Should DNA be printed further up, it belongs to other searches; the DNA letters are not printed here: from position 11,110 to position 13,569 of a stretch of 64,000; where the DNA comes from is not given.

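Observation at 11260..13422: GlnE/GlnD-type nucleotidyltransferase with tandem N-terminal ACT domains (non-canonical architecture)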

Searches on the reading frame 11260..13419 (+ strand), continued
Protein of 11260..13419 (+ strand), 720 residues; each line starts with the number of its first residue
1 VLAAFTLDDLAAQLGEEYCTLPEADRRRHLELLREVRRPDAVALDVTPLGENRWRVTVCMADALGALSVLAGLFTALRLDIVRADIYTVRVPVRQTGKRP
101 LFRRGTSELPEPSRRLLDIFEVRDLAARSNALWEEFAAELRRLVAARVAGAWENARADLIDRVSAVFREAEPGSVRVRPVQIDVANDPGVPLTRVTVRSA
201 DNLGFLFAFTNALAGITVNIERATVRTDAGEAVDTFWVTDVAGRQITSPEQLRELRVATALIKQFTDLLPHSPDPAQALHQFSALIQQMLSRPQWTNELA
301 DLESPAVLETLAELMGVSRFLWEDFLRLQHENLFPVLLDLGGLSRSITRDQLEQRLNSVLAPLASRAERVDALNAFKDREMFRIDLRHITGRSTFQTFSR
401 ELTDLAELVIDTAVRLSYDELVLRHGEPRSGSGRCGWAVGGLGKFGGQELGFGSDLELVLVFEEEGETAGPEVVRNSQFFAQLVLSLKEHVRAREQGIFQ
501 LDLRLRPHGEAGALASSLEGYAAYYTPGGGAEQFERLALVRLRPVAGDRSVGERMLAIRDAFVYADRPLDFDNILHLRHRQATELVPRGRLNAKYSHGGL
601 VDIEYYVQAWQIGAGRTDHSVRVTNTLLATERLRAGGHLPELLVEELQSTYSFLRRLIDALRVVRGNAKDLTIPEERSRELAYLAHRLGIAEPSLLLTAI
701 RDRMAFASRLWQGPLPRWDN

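Call 49: find_homologous_proteins(query=A3, max_evalue=1e-20)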
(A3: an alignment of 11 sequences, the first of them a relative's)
Query A3 (11 sequences) (448 aa, profile of the alignment): 3482 proteins with E <= 1e-20 among 8000 candidates; the best 120 are listed.
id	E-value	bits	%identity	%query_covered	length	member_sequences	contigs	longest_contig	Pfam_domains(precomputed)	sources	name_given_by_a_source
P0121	5.5e-212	723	38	100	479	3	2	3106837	PF08335.17,PF03710.22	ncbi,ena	-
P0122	2.1e-207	708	38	99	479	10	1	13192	PF08335.17,PF03710.22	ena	-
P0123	2.7e-207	707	58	99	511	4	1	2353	PF08335.17,PF03710.22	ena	-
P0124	5.2e-202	690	52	100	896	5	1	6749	PF08335.17,PF03710.22,PF26956.1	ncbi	ncbi:MAG: glutamine synthetase adenylyltransferase, partial [Planctomycetaceae bacterium]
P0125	6.0e-200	683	35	98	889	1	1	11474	PF08335.17,PF10335.15,PF03710.22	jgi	-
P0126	1.7e-199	682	51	100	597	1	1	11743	PF08335.17,PF03710.22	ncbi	ncbi:MAG: glutamine synthetase adenylyltransferase, partial [Planctomycetaceae bacterium]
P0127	1.2e-197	675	37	94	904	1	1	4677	PF08335.17,PF10335.15,PF03710.22,PF03445.20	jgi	jgi:glutamate-ammonia-ligase adenylyltransferase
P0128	3.3e-197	674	53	100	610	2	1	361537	PF08335.17,PF03710.22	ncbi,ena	-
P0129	1.4e-195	669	42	73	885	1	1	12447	PF08335.17,PF10335.15,PF03710.22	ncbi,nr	ncbi:MAG TPA: bifunctional [glutamine synthetase] adenylyltransferase/[glutamine synthetase]-adenyly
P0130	1.6e-195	668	43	100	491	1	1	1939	PF08335.17,PF03710.22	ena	-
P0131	4.2e-195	667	43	73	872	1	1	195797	PF08335.17,PF10335.15,PF03710.22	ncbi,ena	-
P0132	6.2e-195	667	62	91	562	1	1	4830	PF08335.17,PF03710.22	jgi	jgi:glutamate-ammonia-ligase adenylyltransferase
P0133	3.3e-194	664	44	98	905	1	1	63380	PF08335.17,PF03710.22,PF03445.20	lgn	-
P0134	3.9e-194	664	56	100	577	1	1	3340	PF08335.17,PF03710.22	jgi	jgi:glutamate-ammonia-ligase adenylyltransferase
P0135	1.3e-193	662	49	100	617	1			PF08335.17,PF03710.22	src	-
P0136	1.6e-193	662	33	98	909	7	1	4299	PF08335.17,PF10335.15,PF03710.22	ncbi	ncbi:MAG: bifunctional [glutamate--ammonia ligase]-adenylyl-L-tyrosine phosphorylase/[glutamate--amm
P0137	1.6e-193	662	55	100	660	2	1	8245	PF08335.17,PF03710.22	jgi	jgi:glutamate-ammonia-ligase adenylyltransferase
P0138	1.8e-193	662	58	97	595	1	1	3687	PF08335.17,PF03710.22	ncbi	ncbi:MAG: glutamine synthetase adenylyltransferase, partial [Anaerolineae bacterium]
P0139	2.4e-193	661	51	100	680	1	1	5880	PF08335.17,PF03710.22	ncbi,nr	ncbi:MAG: glutamine synthetase adenylyltransferase, partial [Planctomycetes bacterium]|nr:glutamine 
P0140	4.5e-193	660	51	97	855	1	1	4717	PF08335.17,PF03710.22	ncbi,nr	ncbi:MAG TPA: glutamine synthetase adenylyltransferase, partial [Planctomycetaceae bacterium]|nr:glu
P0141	1.6e-192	659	50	99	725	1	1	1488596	PF08335.17,PF03710.22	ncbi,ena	-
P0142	1.9e-192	658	51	97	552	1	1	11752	PF08335.17,PF03710.22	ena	-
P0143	2.3e-192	658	40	73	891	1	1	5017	PF08335.17,PF10335.15,PF03710.22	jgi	jgi:glutamate-ammonia-ligase adenylyltransferase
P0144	7.2e-192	656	42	73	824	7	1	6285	PF08335.17,PF10335.15,PF03710.22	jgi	jgi:glutamate-ammonia-ligase adenylyltransferase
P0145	1.0e-191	656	50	100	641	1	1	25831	PF08335.17,PF03710.22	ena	-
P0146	1.8e-191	655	43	100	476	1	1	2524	PF08335.17,PF03710.22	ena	-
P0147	1.9e-191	655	42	70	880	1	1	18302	PF08335.17,PF10335.15,PF03710.22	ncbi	ncbi:MAG: bifunctional [glutamine synthetase] adenylyltransferase/[glutamine synthetase]-adenylyl-L-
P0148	2.8e-191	655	39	73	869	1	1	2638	PF08335.17,PF10335.15,PF03710.22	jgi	jgi:glutamate-ammonia-ligase adenylyltransferase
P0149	3.3e-191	654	42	73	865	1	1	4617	PF08335.17,PF10335.15,PF03710.22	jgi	jgi:glutamate-ammonia-ligase adenylyltransferase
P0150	3.6e-191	654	43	98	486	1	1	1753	PF08335.17,PF03710.22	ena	-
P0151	1.5e-190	652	51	100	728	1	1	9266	PF08335.17,PF03710.22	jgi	jgi:[glutamine synthetase] adenylyltransferase / [glutamine synthetase]-adenylyl-L-tyrosine phosphor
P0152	3.5e-190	651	39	98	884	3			PF08335.17,PF03710.22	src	-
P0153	1.5e-189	649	42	67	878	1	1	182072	PF08335.17,PF10335.15,PF03710.22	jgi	jgi:[glutamine synthetase] adenylyltransferase / [glutamine synthetase]-adenylyl-L-tyrosine phosphor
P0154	1.8e-189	649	61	100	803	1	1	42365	PF08335.17,PF03710.22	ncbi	-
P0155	1.8e-189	649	44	73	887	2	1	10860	PF08335.17,PF10335.15,PF03710.22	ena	-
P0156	3.4e-189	648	53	100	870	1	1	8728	PF08335.17,PF03710.22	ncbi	-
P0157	3.7e-189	648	39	73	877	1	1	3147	PF08335.17,PF10335.15,PF03710.22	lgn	-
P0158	4.5e-189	647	61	99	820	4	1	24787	PF08335.17,PF03710.22,PF01842.32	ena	-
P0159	6.3e-189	647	52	100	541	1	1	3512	PF08335.17,PF03710.22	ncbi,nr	ncbi:MAG: glutamine synthetase adenylyltransferase, partial [Planctomycetaceae bacterium]|nr:glutami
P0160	8.2e-189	646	41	70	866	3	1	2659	PF08335.17,PF10335.15,PF03710.22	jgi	jgi:glutamate-ammonia-ligase adenylyltransferase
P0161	1.2e-188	646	34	93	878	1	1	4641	PF08335.17,PF10335.15,PF03710.22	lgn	-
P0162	1.4e-188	646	42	60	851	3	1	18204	PF08335.17,PF10335.15,PF03710.22,PF03445.20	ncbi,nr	ncbi:MAG: bifunctional [glutamate--ammonia ligase]-adenylyl-L-tyrosine phosphorylase/[glutamate--amm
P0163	2.7e-188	645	39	81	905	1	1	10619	PF08335.17,PF10335.15,PF03710.22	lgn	-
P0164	2.7e-188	645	41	65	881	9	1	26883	PF08335.17,PF10335.15,PF03710.22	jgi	jgi:[glutamine synthetase] adenylyltransferase / [glutamine synthetase]-adenylyl-L-tyrosine phosphor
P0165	5.4e-188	644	34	93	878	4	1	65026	PF08335.17,PF10335.15,PF03710.22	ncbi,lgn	-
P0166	7.1e-188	643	36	93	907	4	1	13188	PF08335.17,PF03710.22,PF03445.20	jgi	jgi:glutamate-ammonia-ligase adenylyltransferase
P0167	7.9e-188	643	41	74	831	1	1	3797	PF08335.17,PF10335.15,PF03710.22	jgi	jgi:glutamate-ammonia-ligase adenylyltransferase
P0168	1.1e-187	643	61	99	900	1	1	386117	PF08335.17,PF03710.22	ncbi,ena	-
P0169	1.5e-187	642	58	96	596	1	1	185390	PF08335.17,PF03710.22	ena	-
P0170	2.0e-187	642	55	100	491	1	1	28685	PF08335.17,PF03710.22,PF03445.20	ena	-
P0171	2.3e-187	642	43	71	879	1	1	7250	PF08335.17,PF10335.15,PF03710.22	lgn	-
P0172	2.5e-187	641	41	73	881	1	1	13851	PF08335.17,PF10335.15,PF03710.22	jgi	jgi:glutamate-ammonia-ligase adenylyltransferase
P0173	7.2e-187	640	49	99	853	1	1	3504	PF08335.17,PF03710.22,PF24931.2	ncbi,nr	ncbi:MAG: glutamine synthetase adenylyltransferase, partial [Planctomycetaceae bacterium]|nr:glutami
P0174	1.5e-186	639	51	99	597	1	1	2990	PF08335.17,PF03710.22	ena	-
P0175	1.7e-186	639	46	67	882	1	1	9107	PF08335.17,PF10335.15,PF03710.22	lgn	-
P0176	1.9e-186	639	36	93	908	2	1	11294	PF08335.17,PF03710.22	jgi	jgi:glutamate-ammonia-ligase adenylyltransferase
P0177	8.7e-186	636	54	100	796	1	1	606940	PF08335.17,PF03710.22,PF24931.2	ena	-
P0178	1.3e-185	636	41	70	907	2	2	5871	PF08335.17,PF10335.15,PF03710.22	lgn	-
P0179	2.8e-185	635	40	73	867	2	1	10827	PF08335.17,PF10335.15,PF03710.22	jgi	jgi:glutamate-ammonia-ligase adenylyltransferase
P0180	3.0e-185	635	60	99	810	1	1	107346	PF08335.17,PF03710.22,PF01842.32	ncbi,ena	-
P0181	4.1e-185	634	38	73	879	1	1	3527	PF08335.17,PF03710.22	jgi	jgi:[glutamine synthetase] adenylyltransferase / [glutamine synthetase]-adenylyl-L-tyrosine phosphor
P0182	4.2e-185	634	39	73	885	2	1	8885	PF08335.17,PF10335.15,PF03710.22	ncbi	-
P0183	5.5e-185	634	38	72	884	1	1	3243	PF08335.17,PF10335.15,PF03710.22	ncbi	-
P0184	1.4e-184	632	41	73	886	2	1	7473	PF08335.17,PF03710.22,PF03445.20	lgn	-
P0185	1.7e-184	632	48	100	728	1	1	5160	PF08335.17,PF03710.22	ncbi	ncbi:MAG: glutamine synthetase adenylyltransferase, partial [Maioricimonas sp. JB049]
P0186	3.7e-184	631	33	93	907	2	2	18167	PF08335.17,PF03710.22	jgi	jgi:glutamate-ammonia-ligase adenylyltransferase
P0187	3.8e-184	631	43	73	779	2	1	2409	PF08335.17,PF10335.15,PF03710.22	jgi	jgi:glutamate-ammonia-ligase adenylyltransferase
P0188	4.5e-184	631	42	100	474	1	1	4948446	PF08335.17,PF03710.22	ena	-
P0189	5.5e-184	630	33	91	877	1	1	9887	PF08335.17,PF10335.15,PF03710.22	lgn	-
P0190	5.6e-184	630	53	97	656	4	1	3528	PF08335.17,PF03710.22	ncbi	ncbi:MAG: hypothetical protein ACKOGA_23555, partial [Planctomycetaceae bacterium]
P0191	8.5e-184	630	42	69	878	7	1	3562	PF08335.17,PF10335.15,PF03710.22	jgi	jgi:[glutamine synthetase] adenylyltransferase / [glutamine synthetase]-adenylyl-L-tyrosine phosphor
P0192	9.6e-184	630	49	100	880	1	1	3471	PF08335.17,PF03710.22,PF24931.2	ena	-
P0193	1.4e-183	629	39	99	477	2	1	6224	PF08335.17,PF03710.22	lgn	-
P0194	1.8e-183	629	53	100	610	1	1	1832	PF08335.17,PF03710.22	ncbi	ncbi:MAG: glutamine synthetase adenylyltransferase, partial [Chloroflexota bacterium]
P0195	3.6e-183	628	40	73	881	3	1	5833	PF08335.17,PF10335.15,PF03710.22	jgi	jgi:glutamate-ammonia-ligase adenylyltransferase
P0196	9.4e-183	626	40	70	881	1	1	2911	PF08335.17,PF10335.15,PF03710.22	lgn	-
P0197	1.1e-182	626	45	73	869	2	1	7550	PF08335.17,PF10335.15,PF03710.22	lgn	-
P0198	3.4e-182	625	39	100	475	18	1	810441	PF08335.17,PF10335.15,PF03710.22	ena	-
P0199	3.5e-182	625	42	69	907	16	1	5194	PF08335.17,PF03710.22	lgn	-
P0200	3.7e-182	624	60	99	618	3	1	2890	PF08335.17,PF03710.22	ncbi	ncbi:MAG: hypothetical protein WHX53_11360, partial [Anaerolineae bacterium]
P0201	4.3e-182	624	34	98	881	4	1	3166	PF08335.17,PF10335.15,PF03710.22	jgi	-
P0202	4.4e-182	624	43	70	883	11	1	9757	PF08335.17,PF10335.15,PF03710.22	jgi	jgi:[glutamine synthetase] adenylyltransferase / [glutamine synthetase]-adenylyl-L-tyrosine phosphor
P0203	4.5e-182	624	43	73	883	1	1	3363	PF08335.17,PF10335.15,PF03710.22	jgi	jgi:glutamate-ammonia-ligase adenylyltransferase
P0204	5.1e-182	624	42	72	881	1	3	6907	PF08335.17,PF10335.15,PF03710.22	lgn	-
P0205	5.1e-182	624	61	99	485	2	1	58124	PF08335.17,PF03710.22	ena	-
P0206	6.7e-182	624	51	97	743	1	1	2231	PF08335.17,PF03710.22,PF01842.32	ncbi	ncbi:MAG: ACT domain-containing protein, partial [Chloroflexota bacterium]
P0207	1.1e-181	623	35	100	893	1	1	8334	PF08335.17,PF10335.15,PF03710.22,PF03445.20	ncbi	-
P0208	1.5e-181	622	38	73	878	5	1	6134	PF08335.17,PF10335.15,PF03710.22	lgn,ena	-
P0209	2.9e-181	621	39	73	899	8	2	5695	PF08335.17,PF10335.15,PF03710.22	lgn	-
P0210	3.2e-181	621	59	100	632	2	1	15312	PF08335.17,PF03710.22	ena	-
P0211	4.9e-181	621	41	73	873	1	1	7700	PF08335.17,PF10335.15,PF03710.22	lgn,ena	-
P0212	5.2e-181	621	56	92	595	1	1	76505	PF08335.17,PF03710.22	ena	-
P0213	5.4e-181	621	43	70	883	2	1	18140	PF08335.17,PF10335.15,PF03710.22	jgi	jgi:glutamate-ammonia-ligase adenylyltransferase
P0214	7.4e-181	620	35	97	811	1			PF08335.17,PF10335.15,PF03710.22,PF03445.20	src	-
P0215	1.3e-180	619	51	95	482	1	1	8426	PF08335.17,PF03710.22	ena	-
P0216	1.5e-180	619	42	70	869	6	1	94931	PF08335.17,PF10335.15,PF03710.22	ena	-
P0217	1.8e-180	619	40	73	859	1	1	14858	PF08335.17,PF10335.15,PF03710.22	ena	-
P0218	2.4e-180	618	40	73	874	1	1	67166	PF08335.17,PF10335.15,PF03710.22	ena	-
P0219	2.6e-180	618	40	69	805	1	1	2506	PF08335.17,PF10335.15,PF03710.22,PF03445.20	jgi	jgi:glutamate-ammonia-ligase adenylyltransferase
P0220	2.9e-180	618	40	73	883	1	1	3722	PF08335.17,PF03710.22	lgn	-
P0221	3.3e-180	618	54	97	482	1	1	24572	PF08335.17,PF03710.22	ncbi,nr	ncbi:MAG: glutamine synthetase adenylyltransferase, partial [Anaerolineae bacterium]|nr:glutamine sy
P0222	3.5e-180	618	37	99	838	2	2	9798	PF08335.17,PF03710.22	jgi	jgi:glutamate-ammonia-ligase adenylyltransferase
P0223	3.8e-180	618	41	67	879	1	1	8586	PF08335.17,PF10335.15,PF03710.22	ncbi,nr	ncbi:MAG: bifunctional [glutamine synthetase] adenylyltransferase/[glutamine synthetase]-adenylyl-L-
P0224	3.8e-180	618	39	73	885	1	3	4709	PF08335.17,PF10335.15,PF03710.22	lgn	-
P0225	4.1e-180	618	51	100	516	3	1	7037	PF08335.17,PF03710.22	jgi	jgi:glutamate-ammonia-ligase adenylyltransferase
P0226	1.3e-179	616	55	100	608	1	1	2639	PF08335.17,PF03710.22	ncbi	ncbi:MAG: hypothetical protein WHV44_13810, partial [Anaerolineales bacterium]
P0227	1.3e-179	616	41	73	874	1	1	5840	PF08335.17,PF10335.15,PF03710.22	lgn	-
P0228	1.5e-179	616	38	75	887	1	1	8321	PF08335.17,PF03710.22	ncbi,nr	ncbi:MAG: bifunctional [glutamine synthetase] adenylyltransferase/[glutamine synthetase]-adenylyl-L-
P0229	1.5e-179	616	53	100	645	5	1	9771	PF08335.17,PF03710.22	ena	-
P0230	2.0e-179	615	33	93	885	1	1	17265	PF08335.17,PF10335.15,PF03710.22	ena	-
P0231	5.5e-179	614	52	96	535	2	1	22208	PF08335.17,PF03710.22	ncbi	-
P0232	6.2e-179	614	41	74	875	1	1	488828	PF08335.17,PF10335.15,PF03710.22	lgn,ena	-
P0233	6.3e-179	614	40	73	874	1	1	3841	PF08335.17,PF10335.15,PF03710.22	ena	-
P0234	6.6e-179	614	52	98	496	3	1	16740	PF08335.17,PF03710.22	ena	-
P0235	7.8e-179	613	39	74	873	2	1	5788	PF08335.17,PF10335.15,PF03710.22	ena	-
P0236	9.1e-179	613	39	69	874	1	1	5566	PF08335.17,PF10335.15,PF03710.22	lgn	-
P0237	1.0e-178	613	38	70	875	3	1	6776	PF08335.17,PF03710.22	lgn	-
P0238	1.2e-178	613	39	87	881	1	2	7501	PF08335.17,PF10335.15,PF03710.22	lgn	-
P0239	1.4e-178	613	39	67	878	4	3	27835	PF08335.17,PF10335.15,PF03710.22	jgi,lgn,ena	-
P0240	1.8e-178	612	39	73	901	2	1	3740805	PF08335.17,PF03710.22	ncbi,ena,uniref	ncbi:bifunctional [glutamine synthetase] adenylyltransferase/[glutamine synthetase]-adenylyl-L-tyros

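Call 50: find_encoding_contigs(protein=P0188, flank=6000, max_places=2)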
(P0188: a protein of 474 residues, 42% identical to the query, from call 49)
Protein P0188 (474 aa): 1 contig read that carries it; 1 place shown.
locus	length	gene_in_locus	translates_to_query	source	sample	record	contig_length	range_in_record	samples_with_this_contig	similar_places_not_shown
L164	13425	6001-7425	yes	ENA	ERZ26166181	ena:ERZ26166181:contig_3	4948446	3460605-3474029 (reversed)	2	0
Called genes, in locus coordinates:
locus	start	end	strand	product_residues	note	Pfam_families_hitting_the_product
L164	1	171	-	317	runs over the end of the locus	PF00106:adh_short, PF08659:KR, PF13561:adh_short_C2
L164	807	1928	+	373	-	PF00089:Trypsin, PF13365:Trypsin_2, PF00595:PDZ (faint), PF13180:PDZ_2, PF17820:PDZ_6 (faint)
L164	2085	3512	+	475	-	PF00512:HisKA, PF02518:HATPase_c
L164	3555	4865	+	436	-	PF00072:Response_reg, PF00158:Sigma54_activat, PF14532:Sigma54_activ_2, PF07728:AAA_5, PF25601:AAA_lid_14, PF02954:HTH_8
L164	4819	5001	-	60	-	-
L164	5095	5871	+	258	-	PF01988:VIT1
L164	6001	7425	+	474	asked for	PF03710:GlnE, PF08335:GlnD_UR_UTase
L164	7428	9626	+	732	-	PF01842:ACT (faint), PF03710:GlnE, PF08335:GlnD_UR_UTase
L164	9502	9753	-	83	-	-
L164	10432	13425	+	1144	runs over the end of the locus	PF14312:FG-GAP_2, PF25862:PglZ_1st (faint), PF14312:FG-GAP_2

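Call 51: find_encoding_contigs(protein=P0121, flank=6000, max_places=2)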
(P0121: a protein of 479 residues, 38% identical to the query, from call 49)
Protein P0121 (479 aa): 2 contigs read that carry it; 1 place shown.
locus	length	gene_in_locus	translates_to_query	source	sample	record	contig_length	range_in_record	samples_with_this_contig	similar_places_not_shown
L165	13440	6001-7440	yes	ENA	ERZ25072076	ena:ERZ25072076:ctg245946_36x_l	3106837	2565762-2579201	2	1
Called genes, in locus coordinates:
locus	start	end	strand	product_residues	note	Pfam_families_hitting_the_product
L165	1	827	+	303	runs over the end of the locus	PF10114:PocR, PF00165:HTH_AraC, PF12833:HTH_18, PF00165:HTH_AraC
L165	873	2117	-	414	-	PF13372:Alginate_exp (weak)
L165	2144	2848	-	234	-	PF02630:SCO1-SenC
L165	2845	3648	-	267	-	PF03781:FGE-sulfatase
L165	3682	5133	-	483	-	PF07731:Cu-oxidase_2 (faint), PF07732:Cu-oxidase_3, PF00034:Cytochrom_C, PF13442:Cytochrome_CBB3 (weak)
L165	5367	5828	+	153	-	PF00582:Usp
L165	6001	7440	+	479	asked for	PF03710:GlnE, PF08335:GlnD_UR_UTase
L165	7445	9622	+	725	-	PF01842:ACT (weak), PF03710:GlnE, PF08335:GlnD_UR_UTase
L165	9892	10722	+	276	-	PF05721:PhyH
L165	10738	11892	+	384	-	PF02746:MR_MLE_N, PF13378:MR_MLE_C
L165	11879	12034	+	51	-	-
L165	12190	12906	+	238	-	PF03737:RraA-like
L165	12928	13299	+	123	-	PF01042:Ribonuc_L-PSP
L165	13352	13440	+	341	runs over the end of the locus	PF04199:Cyclase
